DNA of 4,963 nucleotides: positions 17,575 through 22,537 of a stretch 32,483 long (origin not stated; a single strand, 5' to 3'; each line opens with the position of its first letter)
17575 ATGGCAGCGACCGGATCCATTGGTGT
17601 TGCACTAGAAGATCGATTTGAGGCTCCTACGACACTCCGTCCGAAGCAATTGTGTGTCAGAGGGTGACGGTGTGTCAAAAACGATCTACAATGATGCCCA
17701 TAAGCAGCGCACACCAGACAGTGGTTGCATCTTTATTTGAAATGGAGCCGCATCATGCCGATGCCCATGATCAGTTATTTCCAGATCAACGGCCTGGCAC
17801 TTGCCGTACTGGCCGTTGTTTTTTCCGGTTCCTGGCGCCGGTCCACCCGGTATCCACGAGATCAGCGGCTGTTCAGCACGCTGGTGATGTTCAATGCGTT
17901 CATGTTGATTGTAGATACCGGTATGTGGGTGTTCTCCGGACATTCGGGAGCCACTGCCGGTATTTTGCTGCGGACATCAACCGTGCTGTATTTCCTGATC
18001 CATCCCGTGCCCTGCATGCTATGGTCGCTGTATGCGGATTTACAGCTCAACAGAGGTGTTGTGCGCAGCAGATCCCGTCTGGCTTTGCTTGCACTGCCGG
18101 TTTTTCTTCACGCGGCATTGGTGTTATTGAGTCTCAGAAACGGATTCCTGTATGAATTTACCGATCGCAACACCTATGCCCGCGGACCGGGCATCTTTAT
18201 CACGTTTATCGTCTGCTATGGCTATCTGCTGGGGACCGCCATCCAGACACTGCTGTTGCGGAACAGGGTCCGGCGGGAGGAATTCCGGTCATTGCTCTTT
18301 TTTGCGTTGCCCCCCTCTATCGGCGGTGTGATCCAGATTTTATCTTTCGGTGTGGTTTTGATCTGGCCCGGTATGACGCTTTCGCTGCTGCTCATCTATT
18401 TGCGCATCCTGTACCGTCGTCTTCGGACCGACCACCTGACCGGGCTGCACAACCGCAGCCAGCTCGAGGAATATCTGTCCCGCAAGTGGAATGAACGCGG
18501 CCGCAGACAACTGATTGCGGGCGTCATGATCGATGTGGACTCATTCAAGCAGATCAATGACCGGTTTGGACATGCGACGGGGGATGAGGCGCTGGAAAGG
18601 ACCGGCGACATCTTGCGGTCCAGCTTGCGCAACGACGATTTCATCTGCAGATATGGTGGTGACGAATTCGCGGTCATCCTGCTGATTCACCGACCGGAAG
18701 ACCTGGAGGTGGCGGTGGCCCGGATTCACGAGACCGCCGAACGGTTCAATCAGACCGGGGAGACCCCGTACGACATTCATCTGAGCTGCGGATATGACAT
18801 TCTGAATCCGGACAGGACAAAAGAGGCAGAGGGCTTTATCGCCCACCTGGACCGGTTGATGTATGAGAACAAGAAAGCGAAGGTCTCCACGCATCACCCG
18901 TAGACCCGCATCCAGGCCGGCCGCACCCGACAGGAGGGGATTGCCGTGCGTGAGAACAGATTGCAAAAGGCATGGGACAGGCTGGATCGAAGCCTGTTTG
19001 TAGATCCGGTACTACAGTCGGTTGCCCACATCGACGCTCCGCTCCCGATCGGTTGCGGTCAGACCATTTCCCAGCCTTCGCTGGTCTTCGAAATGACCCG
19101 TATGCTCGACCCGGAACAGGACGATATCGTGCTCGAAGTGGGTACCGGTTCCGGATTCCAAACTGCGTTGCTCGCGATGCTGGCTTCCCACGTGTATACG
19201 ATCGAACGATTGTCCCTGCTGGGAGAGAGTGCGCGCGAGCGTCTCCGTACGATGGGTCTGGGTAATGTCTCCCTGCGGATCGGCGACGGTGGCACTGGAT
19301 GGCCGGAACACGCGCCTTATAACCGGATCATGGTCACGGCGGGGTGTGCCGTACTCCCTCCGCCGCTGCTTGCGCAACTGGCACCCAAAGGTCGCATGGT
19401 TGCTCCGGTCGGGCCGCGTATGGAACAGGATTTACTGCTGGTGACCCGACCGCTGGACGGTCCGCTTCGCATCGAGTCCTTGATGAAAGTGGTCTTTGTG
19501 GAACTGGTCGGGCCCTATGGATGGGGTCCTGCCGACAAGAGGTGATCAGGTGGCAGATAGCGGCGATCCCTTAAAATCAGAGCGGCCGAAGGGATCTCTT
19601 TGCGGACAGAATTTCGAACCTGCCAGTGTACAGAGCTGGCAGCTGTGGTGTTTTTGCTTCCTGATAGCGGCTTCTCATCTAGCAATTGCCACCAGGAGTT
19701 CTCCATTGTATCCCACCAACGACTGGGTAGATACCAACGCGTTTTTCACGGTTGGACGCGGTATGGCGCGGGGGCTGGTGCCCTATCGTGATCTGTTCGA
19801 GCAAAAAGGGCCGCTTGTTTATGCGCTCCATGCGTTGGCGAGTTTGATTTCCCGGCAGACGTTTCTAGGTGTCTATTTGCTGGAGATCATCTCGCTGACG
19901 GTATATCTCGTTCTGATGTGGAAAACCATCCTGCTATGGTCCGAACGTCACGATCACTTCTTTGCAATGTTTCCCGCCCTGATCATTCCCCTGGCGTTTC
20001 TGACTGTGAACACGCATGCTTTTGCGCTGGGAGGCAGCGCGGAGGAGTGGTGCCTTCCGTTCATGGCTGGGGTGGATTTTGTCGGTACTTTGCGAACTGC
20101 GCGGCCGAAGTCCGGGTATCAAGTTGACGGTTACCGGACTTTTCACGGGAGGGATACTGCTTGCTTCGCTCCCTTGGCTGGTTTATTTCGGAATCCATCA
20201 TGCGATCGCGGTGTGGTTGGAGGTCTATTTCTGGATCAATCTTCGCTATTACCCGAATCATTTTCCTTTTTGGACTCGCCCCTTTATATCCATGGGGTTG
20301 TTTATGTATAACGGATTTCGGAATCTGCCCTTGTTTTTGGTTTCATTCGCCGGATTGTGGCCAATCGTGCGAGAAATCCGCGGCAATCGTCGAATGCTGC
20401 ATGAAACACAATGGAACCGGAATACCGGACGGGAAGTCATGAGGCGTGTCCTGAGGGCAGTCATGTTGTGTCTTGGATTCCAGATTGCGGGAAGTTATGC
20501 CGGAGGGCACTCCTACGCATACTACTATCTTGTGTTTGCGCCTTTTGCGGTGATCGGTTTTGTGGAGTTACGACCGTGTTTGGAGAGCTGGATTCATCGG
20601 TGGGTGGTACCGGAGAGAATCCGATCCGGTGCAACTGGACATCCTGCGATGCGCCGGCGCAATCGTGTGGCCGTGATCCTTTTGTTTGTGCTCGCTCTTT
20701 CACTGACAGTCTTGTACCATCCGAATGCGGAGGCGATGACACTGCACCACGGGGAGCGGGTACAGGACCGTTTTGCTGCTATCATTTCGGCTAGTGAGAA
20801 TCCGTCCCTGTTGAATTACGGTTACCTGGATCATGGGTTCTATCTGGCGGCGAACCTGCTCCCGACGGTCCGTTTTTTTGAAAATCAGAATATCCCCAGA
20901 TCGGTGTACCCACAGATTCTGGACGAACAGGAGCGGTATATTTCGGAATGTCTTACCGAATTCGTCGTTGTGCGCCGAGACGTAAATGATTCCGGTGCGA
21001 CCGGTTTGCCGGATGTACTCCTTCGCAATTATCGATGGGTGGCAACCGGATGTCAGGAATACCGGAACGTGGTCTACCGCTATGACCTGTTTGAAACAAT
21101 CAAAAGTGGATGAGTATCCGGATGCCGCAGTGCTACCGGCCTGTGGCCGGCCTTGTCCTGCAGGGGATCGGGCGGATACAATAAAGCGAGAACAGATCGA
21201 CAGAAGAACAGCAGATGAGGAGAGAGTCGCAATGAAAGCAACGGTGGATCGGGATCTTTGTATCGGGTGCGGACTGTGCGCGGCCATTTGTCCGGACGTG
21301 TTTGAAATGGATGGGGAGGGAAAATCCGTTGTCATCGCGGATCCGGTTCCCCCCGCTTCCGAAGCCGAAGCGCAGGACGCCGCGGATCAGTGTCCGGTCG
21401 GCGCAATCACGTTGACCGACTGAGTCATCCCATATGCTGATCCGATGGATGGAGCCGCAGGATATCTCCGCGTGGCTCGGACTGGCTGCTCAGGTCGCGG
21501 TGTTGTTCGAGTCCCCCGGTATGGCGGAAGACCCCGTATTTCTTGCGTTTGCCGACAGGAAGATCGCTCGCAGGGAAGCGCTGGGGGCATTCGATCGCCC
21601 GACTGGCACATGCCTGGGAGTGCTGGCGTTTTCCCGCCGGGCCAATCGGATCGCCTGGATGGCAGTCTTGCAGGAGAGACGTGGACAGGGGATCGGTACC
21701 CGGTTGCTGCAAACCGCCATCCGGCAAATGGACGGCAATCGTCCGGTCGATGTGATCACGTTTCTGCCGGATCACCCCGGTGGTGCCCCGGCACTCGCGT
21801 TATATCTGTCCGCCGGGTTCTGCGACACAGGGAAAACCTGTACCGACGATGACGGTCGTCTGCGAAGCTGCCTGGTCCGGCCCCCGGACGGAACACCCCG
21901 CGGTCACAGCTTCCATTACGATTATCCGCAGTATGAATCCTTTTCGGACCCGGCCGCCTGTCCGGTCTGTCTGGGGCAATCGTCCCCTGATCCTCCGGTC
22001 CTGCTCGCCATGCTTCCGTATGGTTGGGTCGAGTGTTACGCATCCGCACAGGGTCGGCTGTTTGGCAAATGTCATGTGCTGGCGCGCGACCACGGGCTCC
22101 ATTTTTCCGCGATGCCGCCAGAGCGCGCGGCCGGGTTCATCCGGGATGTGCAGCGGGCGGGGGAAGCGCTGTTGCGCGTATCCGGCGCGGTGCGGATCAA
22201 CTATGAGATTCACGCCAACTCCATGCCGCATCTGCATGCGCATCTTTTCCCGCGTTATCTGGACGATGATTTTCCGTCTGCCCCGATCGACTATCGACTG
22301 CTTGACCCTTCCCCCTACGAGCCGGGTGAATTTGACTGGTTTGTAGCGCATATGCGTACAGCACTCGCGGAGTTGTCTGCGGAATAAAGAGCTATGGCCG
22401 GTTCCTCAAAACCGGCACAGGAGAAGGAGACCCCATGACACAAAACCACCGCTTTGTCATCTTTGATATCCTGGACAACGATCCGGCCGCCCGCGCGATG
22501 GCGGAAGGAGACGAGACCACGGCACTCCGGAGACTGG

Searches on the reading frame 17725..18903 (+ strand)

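Call 64: search_protein_families(library=pfam, proteins=[window:17725-18903:+], max_evalue=0.00001)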
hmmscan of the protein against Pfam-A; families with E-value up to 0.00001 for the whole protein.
window:17725-18903:+ (392 aa): 1 family
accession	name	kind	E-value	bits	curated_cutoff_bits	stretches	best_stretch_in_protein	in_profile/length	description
PF00990.26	GGDEF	-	1.6e-37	129.2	23.8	1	235-386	3-158/161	Diguanylate cyclase, GGDEF domain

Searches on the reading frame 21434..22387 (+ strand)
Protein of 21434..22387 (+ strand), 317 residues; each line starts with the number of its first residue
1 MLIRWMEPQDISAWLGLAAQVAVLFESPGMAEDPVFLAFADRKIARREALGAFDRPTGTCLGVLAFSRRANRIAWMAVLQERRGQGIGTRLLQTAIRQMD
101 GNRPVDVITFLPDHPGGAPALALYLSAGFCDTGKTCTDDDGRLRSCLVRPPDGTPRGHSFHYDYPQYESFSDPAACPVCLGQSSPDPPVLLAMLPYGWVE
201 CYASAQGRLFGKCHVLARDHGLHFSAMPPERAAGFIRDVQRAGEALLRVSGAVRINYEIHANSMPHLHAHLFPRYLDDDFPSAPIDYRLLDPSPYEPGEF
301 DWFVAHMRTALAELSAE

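Call 65: search_protein_families(library=pfam, proteins=[window:21434-22387:+], max_evalue=0.00001)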
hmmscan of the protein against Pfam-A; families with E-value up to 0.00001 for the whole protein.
window:21434-22387:+ (317 aa): 3 families
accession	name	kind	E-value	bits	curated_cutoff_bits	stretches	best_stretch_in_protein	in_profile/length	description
PF13508.13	Acetyltransf_7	-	1.9e-08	35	27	1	58-129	12-82/84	Acetyltransferase (GNAT) domain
PF00583.31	Acetyltransf_1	-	4.8e-08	33.7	20.7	1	54-129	38-116/116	Acetyltransferase (GNAT) family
PF13673.13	Acetyltransf_10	-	9.7e-06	26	23.6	0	58-139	40-117/128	Acetyltransferase (GNAT) domain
